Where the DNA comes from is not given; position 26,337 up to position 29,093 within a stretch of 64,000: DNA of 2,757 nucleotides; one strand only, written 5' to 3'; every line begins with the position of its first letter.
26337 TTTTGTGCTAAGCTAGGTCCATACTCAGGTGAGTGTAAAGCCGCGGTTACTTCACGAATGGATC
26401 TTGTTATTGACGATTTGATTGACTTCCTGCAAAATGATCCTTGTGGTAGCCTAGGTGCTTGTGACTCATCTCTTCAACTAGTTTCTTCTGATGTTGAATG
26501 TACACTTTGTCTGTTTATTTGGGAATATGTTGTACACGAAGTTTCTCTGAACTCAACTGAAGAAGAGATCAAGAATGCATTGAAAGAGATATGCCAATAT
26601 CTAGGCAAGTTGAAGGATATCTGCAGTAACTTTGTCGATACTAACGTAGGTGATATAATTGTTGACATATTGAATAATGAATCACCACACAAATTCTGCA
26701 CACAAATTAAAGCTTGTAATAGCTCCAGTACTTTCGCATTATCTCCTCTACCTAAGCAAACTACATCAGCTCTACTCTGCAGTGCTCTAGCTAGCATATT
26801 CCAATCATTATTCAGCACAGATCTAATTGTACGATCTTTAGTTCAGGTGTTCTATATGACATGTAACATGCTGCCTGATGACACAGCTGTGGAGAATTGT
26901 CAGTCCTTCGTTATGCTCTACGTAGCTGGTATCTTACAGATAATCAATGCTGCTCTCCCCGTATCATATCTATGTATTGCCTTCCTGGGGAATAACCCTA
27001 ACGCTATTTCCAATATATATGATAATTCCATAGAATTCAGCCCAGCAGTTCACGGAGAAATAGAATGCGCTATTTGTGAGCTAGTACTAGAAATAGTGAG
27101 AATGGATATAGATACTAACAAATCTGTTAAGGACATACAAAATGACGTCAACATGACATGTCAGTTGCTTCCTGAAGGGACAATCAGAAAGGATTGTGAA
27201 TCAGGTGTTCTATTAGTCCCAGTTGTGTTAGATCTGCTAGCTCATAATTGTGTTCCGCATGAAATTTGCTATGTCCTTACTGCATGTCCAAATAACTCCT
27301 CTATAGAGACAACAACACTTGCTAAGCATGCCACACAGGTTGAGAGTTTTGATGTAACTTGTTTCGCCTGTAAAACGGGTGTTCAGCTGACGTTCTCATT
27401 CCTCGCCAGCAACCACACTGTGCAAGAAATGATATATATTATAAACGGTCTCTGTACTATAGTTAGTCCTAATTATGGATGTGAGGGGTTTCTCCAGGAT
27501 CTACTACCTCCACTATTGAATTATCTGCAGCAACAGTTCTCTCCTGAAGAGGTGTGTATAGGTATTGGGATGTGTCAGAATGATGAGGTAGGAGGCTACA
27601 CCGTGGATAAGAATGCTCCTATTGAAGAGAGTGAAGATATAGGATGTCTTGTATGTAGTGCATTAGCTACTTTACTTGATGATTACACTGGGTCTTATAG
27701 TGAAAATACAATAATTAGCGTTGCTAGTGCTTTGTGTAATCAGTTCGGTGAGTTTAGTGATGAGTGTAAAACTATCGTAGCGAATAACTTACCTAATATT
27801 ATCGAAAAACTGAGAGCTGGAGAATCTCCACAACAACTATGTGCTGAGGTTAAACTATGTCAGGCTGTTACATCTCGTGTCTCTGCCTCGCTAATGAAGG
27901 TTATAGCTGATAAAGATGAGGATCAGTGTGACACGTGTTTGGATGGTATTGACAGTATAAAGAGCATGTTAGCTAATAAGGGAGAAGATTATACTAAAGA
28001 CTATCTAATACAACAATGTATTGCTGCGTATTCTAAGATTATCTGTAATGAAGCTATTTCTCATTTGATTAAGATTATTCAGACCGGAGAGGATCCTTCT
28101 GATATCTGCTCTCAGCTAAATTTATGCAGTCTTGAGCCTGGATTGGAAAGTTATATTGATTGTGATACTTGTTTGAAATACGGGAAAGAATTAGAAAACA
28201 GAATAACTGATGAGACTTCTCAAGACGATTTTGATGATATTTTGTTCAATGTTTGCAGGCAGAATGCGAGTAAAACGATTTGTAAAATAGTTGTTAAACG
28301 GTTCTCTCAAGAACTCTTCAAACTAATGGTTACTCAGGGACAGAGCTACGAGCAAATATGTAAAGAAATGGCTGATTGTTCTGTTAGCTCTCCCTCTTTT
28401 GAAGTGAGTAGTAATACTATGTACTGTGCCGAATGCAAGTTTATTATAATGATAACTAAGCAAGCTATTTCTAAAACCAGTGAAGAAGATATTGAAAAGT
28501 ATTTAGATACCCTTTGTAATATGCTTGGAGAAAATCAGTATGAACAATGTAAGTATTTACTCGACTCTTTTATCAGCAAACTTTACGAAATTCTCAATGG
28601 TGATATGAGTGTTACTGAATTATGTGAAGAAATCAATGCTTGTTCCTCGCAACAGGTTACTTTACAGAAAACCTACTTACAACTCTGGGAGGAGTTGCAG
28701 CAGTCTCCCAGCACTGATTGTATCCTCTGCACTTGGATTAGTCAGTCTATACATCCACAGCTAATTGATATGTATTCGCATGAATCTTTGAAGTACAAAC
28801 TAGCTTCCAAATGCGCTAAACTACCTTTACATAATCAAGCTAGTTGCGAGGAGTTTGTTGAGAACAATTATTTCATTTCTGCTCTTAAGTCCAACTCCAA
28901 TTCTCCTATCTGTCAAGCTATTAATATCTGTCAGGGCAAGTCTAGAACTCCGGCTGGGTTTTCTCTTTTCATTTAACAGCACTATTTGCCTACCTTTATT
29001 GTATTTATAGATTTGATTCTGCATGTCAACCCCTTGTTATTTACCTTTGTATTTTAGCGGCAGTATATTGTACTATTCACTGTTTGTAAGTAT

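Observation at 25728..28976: Prosaposin-like gene expanded to about 10 saposin-B domains in a single exon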

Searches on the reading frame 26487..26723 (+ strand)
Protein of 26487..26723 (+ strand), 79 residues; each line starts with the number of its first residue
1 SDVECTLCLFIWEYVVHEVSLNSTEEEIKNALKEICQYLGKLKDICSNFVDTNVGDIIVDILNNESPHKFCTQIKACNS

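Call 6: search_protein_families(library=pfam, proteins=[window:26487-26723:+], max_evalue=1)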
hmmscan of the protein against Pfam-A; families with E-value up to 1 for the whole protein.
seq(79 aa): 3 families
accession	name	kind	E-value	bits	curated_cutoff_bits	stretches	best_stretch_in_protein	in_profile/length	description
PF03489.22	SapB_2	-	1.5e-09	38.2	21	1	44-77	1-34/34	Saposin-like type B, region 2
PF05184.20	SapB_1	-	2.4e-08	34.3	25.2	1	3-40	1-38/38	Saposin-like type B, region 1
PF03646.20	FlaG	-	0.16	12.5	23.8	1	23-66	29-72/101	FlaG protein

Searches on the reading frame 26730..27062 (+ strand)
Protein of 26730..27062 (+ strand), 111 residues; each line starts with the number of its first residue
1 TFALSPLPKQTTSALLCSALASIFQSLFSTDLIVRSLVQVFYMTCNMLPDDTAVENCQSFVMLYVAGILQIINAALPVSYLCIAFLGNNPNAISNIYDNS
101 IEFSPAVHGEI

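Call 37: predict_structure(alignment_id=A2)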
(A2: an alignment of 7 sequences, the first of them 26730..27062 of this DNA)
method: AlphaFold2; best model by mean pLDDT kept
length: 111 residues; sequences in the alignment: 7
mean_pLDDT: 57.0   pTM: 0.34
mean pLDDT of the five models: 57.0, 54.5, 52.6, 52.4, 52.0
residues with pLDDT >= 90: 0; 70-90: 30; 50-70: 47; < 50: 34
segments of 3 or more residues with pLDDT < 50: 1-11, 93-111
pLDDT, mean of each block of 10 residues (from residue 1): 35 51 54 69 78 77 71 55 52 47 39 33
secondary structure, 60 per line:
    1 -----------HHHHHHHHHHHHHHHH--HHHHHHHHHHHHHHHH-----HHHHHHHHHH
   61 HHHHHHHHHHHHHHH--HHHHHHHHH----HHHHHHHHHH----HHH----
elements in order: H12-27 H30-45 H51-75 H78-86 H91-100

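Call 50: fold_search(model_id=the predicted structure, library=pdb)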
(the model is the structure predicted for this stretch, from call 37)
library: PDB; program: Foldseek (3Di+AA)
matches with E <= 10: 64; with E <= 0.001: 0
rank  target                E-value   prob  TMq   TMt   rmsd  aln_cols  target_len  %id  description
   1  2qyp_A                7.1e-02  0.99  0.41  0.53   4.1        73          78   22  Orthorhombic Crystal Structure of Human Saposin C Dimer in Open Conformation (released 2008-04-29)
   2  2dob                  1.4e-01  0.96  0.33  0.43  12.7        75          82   17  Crystal Structure of Human Saposin A (released 2006-07-25)
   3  4ddj                  1.7e-01  0.96  0.38  0.50   7.4        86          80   14  Crystal structure of saposin A in complex with lauryldimethylamine-N-oxide (LDAO) (released 2012-02-15)
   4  2qyp_B                1.8e-01  0.97  0.40  0.50   4.5        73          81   22  Orthorhombic Crystal Structure of Human Saposin C Dimer in Open Conformation (released 2008-04-29)
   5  5u85_B                3.3e-01  0.94  0.40  0.51   4.4        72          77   18  Murine saposin-D (SapD), open conformation (released 2018-06-13)
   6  6slr_A                4.5e-01  0.89  0.36  0.48   7.7        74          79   16  Structure of saposin B in complex with atovaquone (released 2020-09-09)
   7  4uex_A                6.7e-01  0.77  0.33  0.44  12.8        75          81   17  Structure of human Saposin A at lysosomal pH (released 2015-07-15)
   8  4v2o_B                8.5e-01  0.69  0.34  0.44   7.9        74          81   16  Structure of saposin B in complex with chloroquine (released 2015-12-09)
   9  1n69_A                1.2e+00  0.75  0.38  0.52   7.5        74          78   16  Crystal structure of human saposin B (released 2003-01-07)
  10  6vzd_E                1.3e+00  0.63  0.36  0.45   8.3        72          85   12  N-terminal domain of mouse surfactant protein B (K46E/R51E mutant) with bound lipid (released 2020-11-25)
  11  7lxk_MODEL_1_A        1.8e+00  0.87  0.23  0.41   1.1        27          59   26  Ara h 1 leader sequence, Ara h 1.0101 (25-83) A25G (released 2022-03-09)
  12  1n69_B                1.8e+00  0.47  0.35  0.46   8.1        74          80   16  Crystal structure of human saposin B (released 2003-01-07)
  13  9umg_E                2.5e+00  0.07  0.23  0.09  26.1       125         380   16  Cryo-EM structure of VTC complex(Vtc5/Vtc4/Vtc3/Vtc1) (released 2026-01-21)
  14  8vjn_B                2.8e+00  0.69  0.33  0.63   3.1        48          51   14  Myxococcus xanthus encapsulin cargo protein EncD in complex with flavin mononucleotide (released 2024-05-08)
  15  1tmx_B                3.3e+00  0.44  0.35  0.14   8.4        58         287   16  Crystal structure of hydroxyquinol 1,2-dioxygenase from Nocardioides Simplex 3E (released 2005-03-22)
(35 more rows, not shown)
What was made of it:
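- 26769..26984 (+): Dx, aa 348-419: a four-cysteine, very hydrophobic SapB derivative. C351, C379, C391 and C416 are spaced as saposin C2-C5; C1 and C6 are lost. The top 10 Foldseek hits are saposins, but E>=0.07 on a pLDDT-57 model (calls 37, 50).
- Closest known: Pulmonary surfactant protein B precursor. Same: The SP-B N-terminal domain is among the Dx fold hits (call 50).
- The best Foldseek matches for Dx are open, lipid-bound saposin conformers (call 50).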

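Call 70: search_solved_structures(query=A2, max_evalue=10)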
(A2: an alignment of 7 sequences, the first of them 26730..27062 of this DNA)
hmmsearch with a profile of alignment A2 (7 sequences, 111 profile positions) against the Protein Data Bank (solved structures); distinct sequences matched with E-value up to 10: 4.
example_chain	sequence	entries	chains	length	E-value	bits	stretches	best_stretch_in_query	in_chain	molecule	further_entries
1m12_A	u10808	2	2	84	0.55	13.5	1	17-76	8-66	SAPOSIN C | Proactivator polypeptide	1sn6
2gtg_A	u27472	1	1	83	0.55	13.5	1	17-75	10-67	Proactivator polypeptide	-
2z9a_A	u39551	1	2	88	0.58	13.4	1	17-76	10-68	Proactivator polypeptide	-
2qyp_A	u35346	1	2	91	0.63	13.3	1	17-76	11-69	Proactivator polypeptide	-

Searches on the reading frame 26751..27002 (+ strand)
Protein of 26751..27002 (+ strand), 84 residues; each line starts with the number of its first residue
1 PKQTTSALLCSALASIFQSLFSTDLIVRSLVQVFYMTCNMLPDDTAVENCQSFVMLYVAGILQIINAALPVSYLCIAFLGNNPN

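Call 6: search_protein_families(library=pfam, proteins=[window:26751-27002:+], max_evalue=1)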
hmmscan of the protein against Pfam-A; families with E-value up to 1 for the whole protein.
seq(84 aa): 1 family
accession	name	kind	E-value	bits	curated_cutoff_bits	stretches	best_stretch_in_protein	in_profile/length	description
PF25766.1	TPR_RPAP1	-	0.058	13.3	27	1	45-81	27-63/221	RNA polymerase II-associated protein 1, TPR repeats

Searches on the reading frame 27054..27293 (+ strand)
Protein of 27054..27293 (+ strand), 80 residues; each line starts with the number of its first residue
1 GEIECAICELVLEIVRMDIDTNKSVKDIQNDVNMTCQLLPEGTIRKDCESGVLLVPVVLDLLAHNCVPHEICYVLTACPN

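Call 6: search_protein_families(library=pfam, proteins=[window:27054-27293:+], max_evalue=1)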
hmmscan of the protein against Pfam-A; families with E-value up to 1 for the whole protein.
seq(80 aa): 2 families
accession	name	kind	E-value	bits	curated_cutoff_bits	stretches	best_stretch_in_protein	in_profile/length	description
PF05184.20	SapB_1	-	0.0017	18.8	25.2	1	4-40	2-38/38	Saposin-like type B, region 1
PF21562.3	Gp63_3rd_G7C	-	0.025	14.9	27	1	27-55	24-52/66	G7C, Tail fiber protein, domain 3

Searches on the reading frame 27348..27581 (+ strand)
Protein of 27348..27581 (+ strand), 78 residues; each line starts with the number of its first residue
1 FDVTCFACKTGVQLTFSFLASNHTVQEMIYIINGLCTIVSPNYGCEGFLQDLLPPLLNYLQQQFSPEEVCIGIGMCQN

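Call 6: search_protein_families(library=pfam, proteins=[window:27348-27581:+], max_evalue=1)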
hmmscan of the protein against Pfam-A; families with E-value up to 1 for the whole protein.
seq(78 aa): 3 families
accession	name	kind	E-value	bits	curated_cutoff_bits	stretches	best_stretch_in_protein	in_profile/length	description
PF05184.20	SapB_1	-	2.8e-05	24.5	25.2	1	3-39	1-37/38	Saposin-like type B, region 1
PF03489.22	SapB_2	-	3.8e-05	24.2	21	1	45-76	3-34/34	Saposin-like type B, region 2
PF24984.1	HEAT_EF3_GNC1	-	0.044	14.6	27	1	22-67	34-79/91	Elongation factor 3/GNC1 HEAT repeat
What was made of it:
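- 27360..27575 (+): SapB unit D5, aa 545-616. Pfam SapB_1 E 2.8e-5 and SapB_2 E 3.8e-5 (call 6).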

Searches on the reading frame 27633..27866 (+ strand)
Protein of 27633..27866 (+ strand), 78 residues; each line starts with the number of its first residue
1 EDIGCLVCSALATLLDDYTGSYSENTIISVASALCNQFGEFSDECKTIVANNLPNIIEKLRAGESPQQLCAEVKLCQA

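Call 6: search_protein_families(library=pfam, proteins=[window:27633-27866:+], max_evalue=1)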
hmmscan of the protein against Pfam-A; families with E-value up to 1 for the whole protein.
seq(78 aa): 3 families
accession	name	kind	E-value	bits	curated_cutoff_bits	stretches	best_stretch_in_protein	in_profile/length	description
PF03489.22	SapB_2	-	3.1e-09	37.3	21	1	43-76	1-34/34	Saposin-like type B, region 2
PF05184.20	SapB_1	-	0.009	16.4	25.2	1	4-39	2-38/38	Saposin-like type B, region 1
PF06757.18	Ins_allergen_rp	-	0.096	13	23.2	1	8-72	98-162/174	Insect allergen related repeat, nitrile-specifier detoxification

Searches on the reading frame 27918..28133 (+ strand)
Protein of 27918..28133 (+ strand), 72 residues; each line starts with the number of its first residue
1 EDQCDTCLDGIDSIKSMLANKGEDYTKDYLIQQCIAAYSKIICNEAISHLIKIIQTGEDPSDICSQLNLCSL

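Call 6: search_protein_families(library=pfam, proteins=[window:27918-28133:+], max_evalue=1)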
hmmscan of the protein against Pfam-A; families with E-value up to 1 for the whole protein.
seq(72 aa): 3 families
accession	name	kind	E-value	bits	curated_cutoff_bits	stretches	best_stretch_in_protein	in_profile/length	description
PF03489.22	SapB_2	-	1.9e-05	25.2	21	1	50-70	14-34/34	Saposin-like type B, region 2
PF18437.6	Nup54_C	-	0.035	14.4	26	1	45-56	20-31/39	Nup54 C-terminal interacting domain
PF05184.20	SapB_1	-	0.19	12.2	25.2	1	2-34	1-34/38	Saposin-like type B, region 1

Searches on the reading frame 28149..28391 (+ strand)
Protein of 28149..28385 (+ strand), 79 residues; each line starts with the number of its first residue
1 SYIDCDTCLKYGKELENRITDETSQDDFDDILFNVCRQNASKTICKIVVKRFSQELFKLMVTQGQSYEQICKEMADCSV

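Call 6: search_protein_families(library=pfam, proteins=[window:28149-28385:+], max_evalue=1)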
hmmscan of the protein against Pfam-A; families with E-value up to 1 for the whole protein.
seq(79 aa): 1 family
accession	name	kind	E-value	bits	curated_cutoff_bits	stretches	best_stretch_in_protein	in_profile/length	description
PF00191.25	Annexin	-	0.031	14.8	25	1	10-26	42-58/66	Annexin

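Call 68: search_solved_structures(query=A4, max_evalue=10)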
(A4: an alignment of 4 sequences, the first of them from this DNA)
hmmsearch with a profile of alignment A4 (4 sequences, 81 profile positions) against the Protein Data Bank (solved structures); distinct sequences matched with E-value up to 10: 18.
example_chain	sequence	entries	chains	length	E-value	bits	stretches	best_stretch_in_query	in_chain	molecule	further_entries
6tu2_A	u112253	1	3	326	0.0015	22.1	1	10-39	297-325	Annexin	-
5nxb_C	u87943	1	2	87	0.059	17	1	3-78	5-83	Prosaposin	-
7p4t_A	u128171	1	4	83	0.06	17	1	4-78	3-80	Saposin-A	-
2qyp_A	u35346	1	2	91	0.1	16.2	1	3-80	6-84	Proactivator polypeptide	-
1n69_A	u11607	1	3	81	0.11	16.1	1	3-77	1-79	SAPOSIN B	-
2gtg_A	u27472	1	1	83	0.13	15.9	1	3-79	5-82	Proactivator polypeptide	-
2z9a_A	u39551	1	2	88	0.14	15.8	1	3-79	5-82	Proactivator polypeptide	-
1m12_A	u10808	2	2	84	0.15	15.7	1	3-78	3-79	SAPOSIN C | Proactivator polypeptide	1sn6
1qdm_A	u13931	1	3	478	0.32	14.6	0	43-78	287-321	PROPHYTEPSIN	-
8w5s_A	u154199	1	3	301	0.34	14.5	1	10-42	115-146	Annexin A7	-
7wjc_A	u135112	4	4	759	0.36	14.5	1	14-54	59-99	Alpha-xylosidase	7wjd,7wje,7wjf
7wj9_A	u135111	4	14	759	0.36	14.5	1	14-54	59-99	Alpha-xylosidase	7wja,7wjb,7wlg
1dm5_A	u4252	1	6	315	0.41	14.3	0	10-35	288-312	ANNEXIN XII E105K MUTANT HOMOHEXAMER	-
1aei_A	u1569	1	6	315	0.43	14.2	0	10-35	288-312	ANNEXIN XII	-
1w3w_A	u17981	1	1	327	0.63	13.7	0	3-36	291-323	ANNEXIN A8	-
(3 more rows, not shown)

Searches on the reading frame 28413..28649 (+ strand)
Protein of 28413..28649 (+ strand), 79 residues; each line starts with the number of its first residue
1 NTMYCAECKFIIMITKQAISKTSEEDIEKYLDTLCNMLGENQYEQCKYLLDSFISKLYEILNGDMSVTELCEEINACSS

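Call 6: search_protein_families(library=pfam, proteins=[window:28413-28649:+], max_evalue=1)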
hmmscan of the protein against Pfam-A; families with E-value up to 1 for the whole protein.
seq(79 aa): 5 families
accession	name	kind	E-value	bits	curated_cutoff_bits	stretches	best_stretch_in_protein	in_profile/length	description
PF05184.20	SapB_1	-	2.3e-05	24.7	25.2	1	5-39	3-38/38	Saposin-like type B, region 1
PF20825.2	Saposin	-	0.0018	18.7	27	1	5-78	2-76/131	Saposin-like domain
PF11047.13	SopD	-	0.015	14.9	25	1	8-69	124-184/319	Salmonella outer protein D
PF07967.19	zf-C3HC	-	0.029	14.8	22.2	1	2-54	43-95/132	NuBaID N-terminal domain (aka zf-C3HC)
PF03489.22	SapB_2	-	0.66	10.6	21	1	45-77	2-34/34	Saposin-like type B, region 2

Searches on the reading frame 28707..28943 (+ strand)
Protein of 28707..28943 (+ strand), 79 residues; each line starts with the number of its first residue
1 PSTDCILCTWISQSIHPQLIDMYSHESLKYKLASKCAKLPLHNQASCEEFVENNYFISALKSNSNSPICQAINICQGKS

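Call 63: search_protein_families(library=pfam, proteins=[window:28707-28943:+], max_evalue=1)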
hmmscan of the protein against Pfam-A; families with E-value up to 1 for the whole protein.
seq(79 aa): 0 families

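Call 67: search_solved_structures(query=A3, max_evalue=10)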
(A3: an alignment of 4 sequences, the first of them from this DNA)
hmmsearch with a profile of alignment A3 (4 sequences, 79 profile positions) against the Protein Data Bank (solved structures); distinct sequences matched with E-value up to 10: 12.
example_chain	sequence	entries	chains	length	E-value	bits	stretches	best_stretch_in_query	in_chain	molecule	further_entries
4uex_A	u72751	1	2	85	0.0081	19.6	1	4-77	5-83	PROSAPOSIN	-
2dob_A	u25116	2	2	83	0.01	19.3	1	4-76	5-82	Proactivator polypeptide | Saposin-A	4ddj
8equ_C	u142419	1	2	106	0.022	18.2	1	4-76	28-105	Saposin-A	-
5u85_A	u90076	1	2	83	0.045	17.2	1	5-77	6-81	Saposin-D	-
2r1q_A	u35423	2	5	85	0.065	16.7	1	5-77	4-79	Proactivator polypeptide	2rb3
2r0r_A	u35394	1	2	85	0.071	16.6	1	5-77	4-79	Proactivator polypeptide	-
9i63_A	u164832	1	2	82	0.08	16.4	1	5-77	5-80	Prosaposin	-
3bqp_A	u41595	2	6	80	0.088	16.3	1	5-76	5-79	Proactivator polypeptide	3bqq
2qyp_A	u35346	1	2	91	0.46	14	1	5-77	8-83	Proactivator polypeptide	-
2gtg_A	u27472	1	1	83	0.51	13.8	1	5-77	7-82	Proactivator polypeptide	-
9eko_A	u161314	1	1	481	0.55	13.7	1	5-77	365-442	chimeric protein fused with the FGFR3 Transmembrane Domain,Saposin-A,Fibroblast growth fac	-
1m12_A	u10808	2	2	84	0.58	13.7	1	5-77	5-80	SAPOSIN C | Proactivator polypeptide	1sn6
